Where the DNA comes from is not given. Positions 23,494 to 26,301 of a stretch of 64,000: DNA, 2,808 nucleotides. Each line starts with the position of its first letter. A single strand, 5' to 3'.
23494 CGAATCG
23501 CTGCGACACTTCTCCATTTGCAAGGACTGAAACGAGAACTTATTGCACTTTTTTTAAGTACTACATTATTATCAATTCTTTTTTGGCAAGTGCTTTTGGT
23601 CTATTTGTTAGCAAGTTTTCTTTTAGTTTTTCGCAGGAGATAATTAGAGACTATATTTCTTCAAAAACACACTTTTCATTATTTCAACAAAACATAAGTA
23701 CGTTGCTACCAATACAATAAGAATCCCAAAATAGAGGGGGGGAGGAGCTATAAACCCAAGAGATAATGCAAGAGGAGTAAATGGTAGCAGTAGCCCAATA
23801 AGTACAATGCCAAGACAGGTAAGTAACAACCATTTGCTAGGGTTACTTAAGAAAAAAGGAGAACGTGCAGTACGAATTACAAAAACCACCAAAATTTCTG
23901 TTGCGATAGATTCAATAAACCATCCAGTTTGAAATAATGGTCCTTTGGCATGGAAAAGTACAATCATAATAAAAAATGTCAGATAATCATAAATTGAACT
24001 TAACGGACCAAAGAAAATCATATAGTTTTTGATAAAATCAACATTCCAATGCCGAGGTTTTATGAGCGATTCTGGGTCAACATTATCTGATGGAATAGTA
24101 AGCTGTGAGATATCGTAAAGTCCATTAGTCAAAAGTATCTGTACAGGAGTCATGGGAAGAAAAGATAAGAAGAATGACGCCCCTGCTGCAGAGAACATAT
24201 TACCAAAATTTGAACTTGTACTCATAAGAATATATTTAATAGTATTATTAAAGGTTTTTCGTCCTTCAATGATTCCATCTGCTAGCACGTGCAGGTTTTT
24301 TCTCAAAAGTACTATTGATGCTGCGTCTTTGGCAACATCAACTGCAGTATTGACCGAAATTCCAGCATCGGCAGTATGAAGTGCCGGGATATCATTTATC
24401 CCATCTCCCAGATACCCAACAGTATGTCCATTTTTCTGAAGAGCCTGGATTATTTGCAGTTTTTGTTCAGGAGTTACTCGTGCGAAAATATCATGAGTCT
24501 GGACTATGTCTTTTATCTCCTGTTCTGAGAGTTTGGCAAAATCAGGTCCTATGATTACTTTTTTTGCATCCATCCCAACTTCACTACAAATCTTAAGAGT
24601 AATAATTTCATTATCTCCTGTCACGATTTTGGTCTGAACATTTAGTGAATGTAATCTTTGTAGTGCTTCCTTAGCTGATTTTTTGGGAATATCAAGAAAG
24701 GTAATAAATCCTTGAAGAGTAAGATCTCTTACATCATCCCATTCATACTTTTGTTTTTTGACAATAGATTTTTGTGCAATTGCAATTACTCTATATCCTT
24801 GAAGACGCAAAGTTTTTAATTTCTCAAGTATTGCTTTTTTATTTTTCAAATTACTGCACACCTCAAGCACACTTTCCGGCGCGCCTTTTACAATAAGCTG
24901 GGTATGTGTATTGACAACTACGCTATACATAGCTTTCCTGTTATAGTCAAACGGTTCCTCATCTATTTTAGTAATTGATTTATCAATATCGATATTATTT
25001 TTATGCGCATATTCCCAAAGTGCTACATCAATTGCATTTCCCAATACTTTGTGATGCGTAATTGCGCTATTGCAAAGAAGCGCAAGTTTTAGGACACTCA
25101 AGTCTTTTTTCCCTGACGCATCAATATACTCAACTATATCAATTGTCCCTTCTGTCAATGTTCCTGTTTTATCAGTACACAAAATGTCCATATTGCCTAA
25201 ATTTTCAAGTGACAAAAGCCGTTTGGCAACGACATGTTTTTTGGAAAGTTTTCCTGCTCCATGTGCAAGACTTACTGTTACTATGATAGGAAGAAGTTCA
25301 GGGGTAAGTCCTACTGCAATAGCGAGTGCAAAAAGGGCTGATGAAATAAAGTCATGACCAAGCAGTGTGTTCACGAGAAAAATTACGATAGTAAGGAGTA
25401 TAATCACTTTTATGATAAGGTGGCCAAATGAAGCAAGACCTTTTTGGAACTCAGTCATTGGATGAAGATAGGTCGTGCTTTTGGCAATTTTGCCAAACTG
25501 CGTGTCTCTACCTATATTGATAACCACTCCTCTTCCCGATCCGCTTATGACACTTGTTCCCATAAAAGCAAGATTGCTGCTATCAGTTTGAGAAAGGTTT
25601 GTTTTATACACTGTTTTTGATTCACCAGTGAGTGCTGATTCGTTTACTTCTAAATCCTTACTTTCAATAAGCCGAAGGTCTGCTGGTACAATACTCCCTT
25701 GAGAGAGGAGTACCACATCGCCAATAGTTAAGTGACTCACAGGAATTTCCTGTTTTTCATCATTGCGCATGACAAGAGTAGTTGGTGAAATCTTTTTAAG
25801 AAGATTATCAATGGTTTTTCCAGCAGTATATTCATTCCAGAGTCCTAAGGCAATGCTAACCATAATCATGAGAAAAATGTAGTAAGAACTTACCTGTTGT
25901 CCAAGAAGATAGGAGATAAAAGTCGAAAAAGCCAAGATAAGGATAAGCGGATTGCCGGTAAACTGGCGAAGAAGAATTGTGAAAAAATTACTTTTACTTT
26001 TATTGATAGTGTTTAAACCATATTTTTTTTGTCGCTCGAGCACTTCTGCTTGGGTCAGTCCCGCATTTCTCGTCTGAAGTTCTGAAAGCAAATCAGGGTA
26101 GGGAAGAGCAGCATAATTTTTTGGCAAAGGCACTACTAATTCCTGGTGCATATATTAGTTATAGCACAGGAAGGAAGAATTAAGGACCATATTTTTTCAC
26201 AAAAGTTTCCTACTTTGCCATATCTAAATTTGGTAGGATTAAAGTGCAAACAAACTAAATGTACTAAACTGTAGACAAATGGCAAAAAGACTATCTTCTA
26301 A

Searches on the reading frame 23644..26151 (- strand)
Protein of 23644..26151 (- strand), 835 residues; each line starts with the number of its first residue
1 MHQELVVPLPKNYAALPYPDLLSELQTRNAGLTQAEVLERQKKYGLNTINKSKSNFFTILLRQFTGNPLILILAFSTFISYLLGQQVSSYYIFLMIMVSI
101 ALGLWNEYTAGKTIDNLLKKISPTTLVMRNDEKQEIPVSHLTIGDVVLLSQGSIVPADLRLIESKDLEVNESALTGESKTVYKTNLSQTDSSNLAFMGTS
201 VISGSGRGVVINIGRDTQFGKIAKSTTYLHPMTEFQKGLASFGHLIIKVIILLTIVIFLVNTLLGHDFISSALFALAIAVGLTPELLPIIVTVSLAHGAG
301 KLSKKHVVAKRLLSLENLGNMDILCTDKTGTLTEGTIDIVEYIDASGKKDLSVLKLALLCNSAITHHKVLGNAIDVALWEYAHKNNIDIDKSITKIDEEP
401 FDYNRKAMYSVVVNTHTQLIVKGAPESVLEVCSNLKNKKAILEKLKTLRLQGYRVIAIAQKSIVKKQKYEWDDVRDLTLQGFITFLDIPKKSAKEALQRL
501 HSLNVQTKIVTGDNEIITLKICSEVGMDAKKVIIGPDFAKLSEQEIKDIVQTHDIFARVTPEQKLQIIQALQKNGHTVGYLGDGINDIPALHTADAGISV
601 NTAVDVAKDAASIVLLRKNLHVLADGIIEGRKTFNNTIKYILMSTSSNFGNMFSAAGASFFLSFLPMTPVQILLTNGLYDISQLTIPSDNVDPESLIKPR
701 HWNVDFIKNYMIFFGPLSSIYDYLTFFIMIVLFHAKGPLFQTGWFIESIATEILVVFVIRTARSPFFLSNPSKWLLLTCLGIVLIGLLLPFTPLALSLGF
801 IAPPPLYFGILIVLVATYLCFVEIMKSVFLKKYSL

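Call 38: search_protein_families(library=pfam, proteins=[window:23644-26151:-], max_evalue=0.001)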
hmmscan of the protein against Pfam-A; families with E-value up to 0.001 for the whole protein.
window:23644-26151:- (835 aa): 5 families
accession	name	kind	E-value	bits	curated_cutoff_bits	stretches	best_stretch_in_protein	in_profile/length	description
PF00122.25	E1-E2_ATPase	-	9.5e-47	159.3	28.1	1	121-305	3-181/181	E1-E2 ATPase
PF00702.32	Hydrolase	-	8e-19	69.2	26.4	1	321-595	1-191/191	haloacid dehalogenase-like hydrolase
PF00689.26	Cation_ATPase_C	-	1.3e-18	67.9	27.3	1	664-827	1-174/175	Cation transporting ATPase, C-terminus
PF00690.31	Cation_ATPase_N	-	8e-14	51.5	20.4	1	14-80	2-69/69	Cation transporter/ATPase, N-terminus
PF13246.12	Cation_ATPase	-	1.2e-11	44.9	21.7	1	361-434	4-90/91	Cation transport ATPase (P-type)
